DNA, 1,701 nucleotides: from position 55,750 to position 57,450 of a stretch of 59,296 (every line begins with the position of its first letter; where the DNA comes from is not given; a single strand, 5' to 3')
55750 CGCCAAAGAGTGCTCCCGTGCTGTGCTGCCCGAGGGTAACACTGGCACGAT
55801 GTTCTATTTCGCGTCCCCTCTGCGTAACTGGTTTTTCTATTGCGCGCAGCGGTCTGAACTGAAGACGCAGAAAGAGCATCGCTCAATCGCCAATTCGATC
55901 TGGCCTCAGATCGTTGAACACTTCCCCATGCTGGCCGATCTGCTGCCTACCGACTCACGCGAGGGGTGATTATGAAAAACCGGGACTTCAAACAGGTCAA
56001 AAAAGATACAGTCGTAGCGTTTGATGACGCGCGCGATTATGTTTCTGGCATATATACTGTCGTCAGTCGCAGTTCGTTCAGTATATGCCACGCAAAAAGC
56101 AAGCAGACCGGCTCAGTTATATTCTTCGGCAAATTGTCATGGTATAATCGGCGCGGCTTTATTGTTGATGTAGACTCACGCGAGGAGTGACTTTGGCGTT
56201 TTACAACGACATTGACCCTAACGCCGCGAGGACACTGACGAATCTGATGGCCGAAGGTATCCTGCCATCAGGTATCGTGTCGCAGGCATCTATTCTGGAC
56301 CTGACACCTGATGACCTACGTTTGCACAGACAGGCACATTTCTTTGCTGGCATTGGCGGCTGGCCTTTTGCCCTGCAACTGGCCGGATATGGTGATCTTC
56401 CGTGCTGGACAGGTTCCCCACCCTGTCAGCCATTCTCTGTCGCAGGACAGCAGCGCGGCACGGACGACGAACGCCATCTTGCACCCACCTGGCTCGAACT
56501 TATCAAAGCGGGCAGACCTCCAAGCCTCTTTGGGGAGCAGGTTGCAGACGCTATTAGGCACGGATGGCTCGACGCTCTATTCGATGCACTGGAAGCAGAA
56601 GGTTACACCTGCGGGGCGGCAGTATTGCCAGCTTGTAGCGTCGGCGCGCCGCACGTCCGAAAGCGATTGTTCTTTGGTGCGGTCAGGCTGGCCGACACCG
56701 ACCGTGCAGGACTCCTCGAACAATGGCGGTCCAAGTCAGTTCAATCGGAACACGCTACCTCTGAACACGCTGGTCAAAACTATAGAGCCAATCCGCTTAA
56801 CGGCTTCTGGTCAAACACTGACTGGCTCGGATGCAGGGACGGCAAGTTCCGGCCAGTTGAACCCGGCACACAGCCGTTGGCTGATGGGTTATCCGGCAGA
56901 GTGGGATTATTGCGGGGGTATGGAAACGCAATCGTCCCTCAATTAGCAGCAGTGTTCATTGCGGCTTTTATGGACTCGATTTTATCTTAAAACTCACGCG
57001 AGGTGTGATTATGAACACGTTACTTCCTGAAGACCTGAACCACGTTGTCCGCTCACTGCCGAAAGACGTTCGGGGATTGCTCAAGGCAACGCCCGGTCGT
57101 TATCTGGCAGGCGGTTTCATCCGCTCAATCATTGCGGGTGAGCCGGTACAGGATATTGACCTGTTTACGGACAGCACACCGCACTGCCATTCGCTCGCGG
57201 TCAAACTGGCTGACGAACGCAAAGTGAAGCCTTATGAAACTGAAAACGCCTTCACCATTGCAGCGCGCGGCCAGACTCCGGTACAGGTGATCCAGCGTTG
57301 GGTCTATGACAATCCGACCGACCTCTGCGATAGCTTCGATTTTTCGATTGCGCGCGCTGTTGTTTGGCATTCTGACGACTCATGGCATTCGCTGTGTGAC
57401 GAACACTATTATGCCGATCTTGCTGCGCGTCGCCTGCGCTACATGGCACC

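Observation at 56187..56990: C5-methyltransferase locus in which two overlapping frames both read like methyltransferase sequence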

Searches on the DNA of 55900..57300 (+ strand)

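Call 4: search_dna_similar(query=window:55900-57300:+, collection=phages, mode=near, max_rows=30)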
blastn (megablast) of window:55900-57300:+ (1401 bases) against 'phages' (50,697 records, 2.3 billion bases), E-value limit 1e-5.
Records with a match: 5; places in all: 5; records where one place covers at least 80% of the query: 0.
Best place of each record, by identity: 80-90% 2; 60-80% 3.
By first word of the organism name: Klebsiella 3; Komagataeibacter 2.
By host as written in the record: Klebsiella pneumoniae 2; Komagataeibacter xylinus NBRC 13772 1; Komagataeibacter xylinus NBRC 13773 1; Klebsiella pneumoniae CEMTC 5232 1.
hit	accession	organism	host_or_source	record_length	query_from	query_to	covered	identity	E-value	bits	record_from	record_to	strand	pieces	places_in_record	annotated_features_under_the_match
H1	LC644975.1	Komagataeibacter phage phiKX1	Komagataeibacter xylinus NBRC 13772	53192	438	995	31%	83.3%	3e-80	402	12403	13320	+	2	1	hypothetical protein (x2)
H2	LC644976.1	Komagataeibacter phage phiKX2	Komagataeibacter xylinus NBRC 13773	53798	438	995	31%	83.3%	3e-80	402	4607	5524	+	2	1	hypothetical protein (x2)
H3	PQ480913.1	Klebsiella phage KlebP_265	Klebsiella pneumoniae CEMTC 5232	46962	564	797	17%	75.4%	6e-22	111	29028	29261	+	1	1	C-5 cytosine-specific DNA methylase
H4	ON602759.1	Klebsiella phage VLCpiS13e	Klebsiella pneumoniae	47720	630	803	12%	77.3%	1e-18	100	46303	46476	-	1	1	DNA methyltransferase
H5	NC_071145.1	Klebsiella phage VLCpiS13e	Klebsiella pneumoniae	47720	630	803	12%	77.3%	1e-18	100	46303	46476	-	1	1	DNA methyltransferase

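Call 5: get_annotated_region(hit=H1, flank=2500)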
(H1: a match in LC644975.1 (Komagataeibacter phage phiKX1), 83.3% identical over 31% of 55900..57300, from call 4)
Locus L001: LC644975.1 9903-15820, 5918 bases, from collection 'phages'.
description: Komagataeibacter phage phiKX1 DNA, complete genome.
organism: Komagataeibacter phage phiKX1 (NCBI taxid 2860315)
taxonomy: Viruses; Duplodnaviria; Heunggongvirae; Uroviricota; Caudoviricetes
host: Komagataeibacter xylinus NBRC 13772; source: -; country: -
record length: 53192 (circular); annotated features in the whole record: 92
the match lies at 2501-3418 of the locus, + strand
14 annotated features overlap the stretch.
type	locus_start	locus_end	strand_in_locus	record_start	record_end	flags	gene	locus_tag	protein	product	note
CDS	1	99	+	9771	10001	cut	-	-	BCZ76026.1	XRE family transcriptional regulator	PhiKX1_210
CDS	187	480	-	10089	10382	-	-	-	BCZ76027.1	hypothetical protein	PhiKX1_220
CDS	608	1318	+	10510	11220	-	-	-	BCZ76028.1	hypothetical protein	PhiKX1_230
CDS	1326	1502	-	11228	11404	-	-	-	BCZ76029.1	hypothetical protein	PhiKX1_240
CDS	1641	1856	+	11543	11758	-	-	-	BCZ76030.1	hypothetical protein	PhiKX1_250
CDS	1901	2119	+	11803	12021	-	-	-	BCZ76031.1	hypothetical protein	PhiKX1_260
CDS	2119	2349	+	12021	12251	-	-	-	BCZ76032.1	hypothetical protein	PhiKX1_270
CDS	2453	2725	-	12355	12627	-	-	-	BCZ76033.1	hypothetical protein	PhiKX1_280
CDS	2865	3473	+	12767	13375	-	-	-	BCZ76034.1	hypothetical protein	PhiKX1_290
CDS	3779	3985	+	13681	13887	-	-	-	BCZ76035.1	hypothetical protein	PhiKX1_300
CDS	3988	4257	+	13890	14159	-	-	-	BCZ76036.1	UPF0335 protein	PhiKX1_310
CDS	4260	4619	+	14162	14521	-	-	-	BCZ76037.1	hypothetical protein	PhiKX1_320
CDS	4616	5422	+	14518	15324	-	-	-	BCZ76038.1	HNH endonuclease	PhiKX1_330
CDS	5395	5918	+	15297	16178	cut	-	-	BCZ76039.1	hypothetical protein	PhiKX1_340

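Call 6: get_annotated_region(hit=H3, flank=2000)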
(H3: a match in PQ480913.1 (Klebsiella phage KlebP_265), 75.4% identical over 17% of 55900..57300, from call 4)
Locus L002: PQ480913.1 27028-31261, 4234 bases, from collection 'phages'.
description: Klebsiella phage KlebP_265, complete genome.
organism: Klebsiella phage KlebP_265 (NCBI taxid 3374910)
taxonomy: Viruses; Duplodnaviria; Heunggongvirae; Uroviricota; Caudoviricetes
host: Klebsiella pneumoniae CEMTC 5232; source: clinical sputum; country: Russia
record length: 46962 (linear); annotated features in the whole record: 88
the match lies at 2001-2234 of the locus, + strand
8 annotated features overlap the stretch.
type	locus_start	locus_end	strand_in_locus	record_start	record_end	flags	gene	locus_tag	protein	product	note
CDS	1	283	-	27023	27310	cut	-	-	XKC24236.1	hypothetical protein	-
CDS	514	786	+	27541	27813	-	-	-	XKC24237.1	DNA-binding motif-containing protein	-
CDS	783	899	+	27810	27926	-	-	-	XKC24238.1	hypothetical protein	-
CDS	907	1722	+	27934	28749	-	-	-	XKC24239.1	DNA-binding motif-containing protein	-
CDS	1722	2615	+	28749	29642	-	-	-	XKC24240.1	C-5 cytosine-specific DNA methylase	-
CDS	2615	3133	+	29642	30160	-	-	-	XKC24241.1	YppF-like protein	-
CDS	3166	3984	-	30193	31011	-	-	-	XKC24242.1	hypothetical protein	-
CDS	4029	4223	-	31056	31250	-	-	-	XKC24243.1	hypothetical protein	-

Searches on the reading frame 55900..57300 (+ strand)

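Call 47: search_protein_families(library=phrogs, proteins=[L001:2349-3470:+], max_evalue=0.01)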
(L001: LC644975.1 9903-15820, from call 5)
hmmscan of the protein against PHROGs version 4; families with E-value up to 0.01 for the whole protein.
L001:2349-3470:+ (374 aa): 4 families
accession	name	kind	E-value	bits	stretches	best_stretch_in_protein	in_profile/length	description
phrog_1008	-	other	1.4e-39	137.5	2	48-269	14-214/329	DNA methyltransferase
phrog_31772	-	other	4.7e-28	99.2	1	248-364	4-131/145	DNA methyltransferase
phrog_27243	-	unknown function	2.4e-06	28.5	1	253-365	94-200/248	-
phrog_26627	-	unknown function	0.0048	18.1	0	342-361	32-51/71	-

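Call 48: search_protein_families(library=ncbifam, proteins=[L001:2349-3470:+], max_evalue=0.01)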
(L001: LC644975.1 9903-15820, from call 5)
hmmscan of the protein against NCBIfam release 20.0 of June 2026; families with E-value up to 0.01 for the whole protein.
L001:2349-3470:+ (374 aa): 0 families

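Call 49: search_protein_families(library=phrogs, proteins=[L002:1722-2612:+, L001:2339-3982:+], max_evalue=0.001)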
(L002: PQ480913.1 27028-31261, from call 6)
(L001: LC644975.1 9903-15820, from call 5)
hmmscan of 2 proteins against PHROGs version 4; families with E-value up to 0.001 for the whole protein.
L002:1722-2612:+ (297 aa): 4 families
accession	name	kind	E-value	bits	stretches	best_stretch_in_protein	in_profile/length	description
phrog_363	-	other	3.6e-83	280.4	1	2-295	9-314/327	DNA methyltransferase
phrog_116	-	other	1.3e-24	87.5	1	5-197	233-400/779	DNA methyltransferase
phrog_32758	-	other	5.3e-11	43.5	1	129-179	5-51/154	DNA methyltransferase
phrog_5999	-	other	5.8e-05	24.1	0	71-101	68-101/109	DNA methyltransferase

L001:2339-3982:+ (548 aa): 3 families
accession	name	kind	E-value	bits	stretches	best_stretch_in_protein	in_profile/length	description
phrog_363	-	other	6.6e-66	223.7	2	5-385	8-319/327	DNA methyltransferase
phrog_116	-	other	7.5e-21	75.1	1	47-174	258-375/779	DNA methyltransferase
phrog_32758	-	other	6.4e-07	30.2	1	134-171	7-44/154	DNA methyltransferase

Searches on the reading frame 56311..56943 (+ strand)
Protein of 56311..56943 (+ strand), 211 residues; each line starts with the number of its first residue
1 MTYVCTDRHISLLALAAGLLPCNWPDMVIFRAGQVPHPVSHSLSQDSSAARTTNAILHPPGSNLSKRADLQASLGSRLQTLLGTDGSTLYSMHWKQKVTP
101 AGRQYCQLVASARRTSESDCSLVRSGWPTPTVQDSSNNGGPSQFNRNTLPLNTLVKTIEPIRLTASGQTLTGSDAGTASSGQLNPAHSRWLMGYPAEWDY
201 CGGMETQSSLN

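Call 3: search_protein_families(library=pfam, proteins=[window:56311-56943:+], max_evalue=1)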
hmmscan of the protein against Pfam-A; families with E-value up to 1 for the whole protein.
window:56311-56943:+ (211 aa): 0 families

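Call 35: search_solved_structures(query=A1, max_evalue=10, show_alignments=3)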
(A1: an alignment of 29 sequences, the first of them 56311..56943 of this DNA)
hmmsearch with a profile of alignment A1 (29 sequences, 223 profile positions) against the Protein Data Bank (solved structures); distinct sequences matched with E-value up to 10: 1.
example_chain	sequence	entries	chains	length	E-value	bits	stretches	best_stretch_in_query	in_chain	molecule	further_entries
8uxq_A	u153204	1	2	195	0.19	14.9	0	34-71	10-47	Chromobox protein homolog 5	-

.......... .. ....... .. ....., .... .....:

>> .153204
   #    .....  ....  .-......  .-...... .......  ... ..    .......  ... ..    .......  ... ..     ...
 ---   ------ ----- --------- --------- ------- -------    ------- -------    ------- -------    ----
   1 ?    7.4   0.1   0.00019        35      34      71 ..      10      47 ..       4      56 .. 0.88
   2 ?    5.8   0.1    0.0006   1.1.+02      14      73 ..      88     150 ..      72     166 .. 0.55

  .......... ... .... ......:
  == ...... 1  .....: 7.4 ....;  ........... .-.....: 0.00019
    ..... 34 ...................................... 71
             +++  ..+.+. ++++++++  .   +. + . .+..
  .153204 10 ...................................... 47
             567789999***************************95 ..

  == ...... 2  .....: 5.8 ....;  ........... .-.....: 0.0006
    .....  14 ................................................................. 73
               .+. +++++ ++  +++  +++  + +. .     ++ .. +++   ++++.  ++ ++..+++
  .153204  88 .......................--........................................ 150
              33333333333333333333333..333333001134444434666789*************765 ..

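Call 36: search_protein_families(library=pfam, alignment_id=A1, max_evalue=1)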
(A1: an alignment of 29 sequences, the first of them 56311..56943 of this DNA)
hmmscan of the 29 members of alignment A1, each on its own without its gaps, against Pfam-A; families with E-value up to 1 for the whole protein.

A. member 1, window:56311-56943:+ (211 aa): 0 families

B. families by the number of members that match (of 29 scanned): 5 families
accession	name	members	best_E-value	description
PF02167.20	Cytochrom_C1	1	0.001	Cytochrome C1 family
PF17082.10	Spc29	1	0.13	Spindle Pole Component 29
PF05052.17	MerE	1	0.19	MerE protein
PF17975.6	RNR_Alpha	1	0.22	Ribonucleotide reductase alpha domain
PF09383.16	NIL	1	0.32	NIL domain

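Call 45: predict_structure(alignment_id=A3)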
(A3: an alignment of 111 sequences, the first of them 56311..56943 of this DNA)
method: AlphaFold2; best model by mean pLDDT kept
length: 211 residues; sequences in the alignment: 111
mean_pLDDT: 62.7   pTM: 0.33
mean pLDDT of the five models: 62.7, 61.8, 61.7, 61.2, 61.2
residues with pLDDT >= 90: 12; 70-90: 49; 50-70: 103; < 50: 47
segments of 3 or more residues with pLDDT < 50: 1-3, 7-19, 21-23, 26-32, 34-37, 40-42, 123-126
pLDDT, mean of each block of 10 residues (from residue 1): 45 41 41 45 52 58 75 87 75 90 90 62 56 64 59 58 72 61 59 71 56 49
secondary structure, 60 per line:
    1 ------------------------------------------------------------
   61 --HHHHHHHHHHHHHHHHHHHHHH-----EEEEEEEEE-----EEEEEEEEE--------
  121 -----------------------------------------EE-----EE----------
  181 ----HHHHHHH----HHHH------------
elements in order: H63-84 E90-98 E104-112 H185-191 H196-199

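Call 47: search_protein_families(library=phrogs, proteins=[window:56311-56943:+], max_evalue=0.01)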
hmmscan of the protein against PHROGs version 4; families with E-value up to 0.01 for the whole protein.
window:56311-56943:+ (211 aa): 3 families
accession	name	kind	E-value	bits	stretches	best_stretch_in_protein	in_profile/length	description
phrog_1008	-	other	7.9e-29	102.1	2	35-142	43-150/329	DNA methyltransferase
phrog_31772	-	other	5.5e-20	73.1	1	124-210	40-139/145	DNA methyltransferase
phrog_27243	-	unknown function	0.0063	17.3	0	163-207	160-204/248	-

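Call 48: search_protein_families(library=ncbifam, proteins=[window:56311-56943:+], max_evalue=0.01)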
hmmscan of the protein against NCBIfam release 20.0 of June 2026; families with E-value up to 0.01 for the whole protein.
window:56311-56943:+ (211 aa): 0 families

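Call 60: search_protein_representatives(alignment_id=A3)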
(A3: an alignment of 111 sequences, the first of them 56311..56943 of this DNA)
Query: 111 sequences, 210 profile positions. Proteins with E-value up to 0.001 (for the whole library): 25819; up to 1e-10: 13551; up to 1e-30: 7065. The best 150 are listed.
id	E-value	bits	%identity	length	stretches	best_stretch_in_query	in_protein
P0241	1.7e-94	332.0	-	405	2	7-196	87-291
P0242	2.5e-94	331.5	-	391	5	57-192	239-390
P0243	4.3e-92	324.2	-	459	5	67-195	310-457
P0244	6.3e-90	317.1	-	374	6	66-194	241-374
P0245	7.6e-87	307.1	-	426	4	94-196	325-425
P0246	1.8e-83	296.1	-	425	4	67-194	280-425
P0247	1.7e-82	292.9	-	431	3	48-202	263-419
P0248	8.4e-82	290.6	-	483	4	96-200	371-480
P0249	9.3e-82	290.4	-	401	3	67-198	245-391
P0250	2.2e-81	289.2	-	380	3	63-194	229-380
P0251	2.3e-81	289.2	-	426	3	67-206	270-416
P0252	2.5e-81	289.0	-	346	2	57-196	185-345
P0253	3.6e-81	288.5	-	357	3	68-203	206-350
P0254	1.3e-80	286.7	-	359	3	65-196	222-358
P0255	1.4e-80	286.6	-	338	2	68-198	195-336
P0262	1.2e-78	280.3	-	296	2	66-204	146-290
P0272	2.3e-77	276.1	-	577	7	67-199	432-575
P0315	2.6e-74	266.1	-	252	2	67-204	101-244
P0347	8.3e-73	261.2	-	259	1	1-194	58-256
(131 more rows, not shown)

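Call 61: search_protein_families(library=pfam, proteins=[P0241, P0242, P0243, P0244, P0245, P0252, P0262, P0272, P0315, P0347], max_evalue=0.01)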
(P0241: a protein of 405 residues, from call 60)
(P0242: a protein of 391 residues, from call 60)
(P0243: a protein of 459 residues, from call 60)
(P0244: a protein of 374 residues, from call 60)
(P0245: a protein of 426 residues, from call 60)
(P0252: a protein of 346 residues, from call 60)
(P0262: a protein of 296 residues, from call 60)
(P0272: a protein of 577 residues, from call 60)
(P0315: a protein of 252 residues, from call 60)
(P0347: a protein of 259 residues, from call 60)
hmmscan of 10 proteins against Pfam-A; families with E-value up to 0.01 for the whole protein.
P0241 (405 aa): 0 families

P0242 (391 aa): 0 families

P0243 (459 aa): 0 families

P0244 (374 aa): 0 families

P0245 (426 aa): 0 families

P0252 (346 aa): 0 families

P0262 (296 aa): 0 families

P0272 (577 aa): 0 families

P0315 (252 aa): 0 families

P0347 (259 aa): 0 families
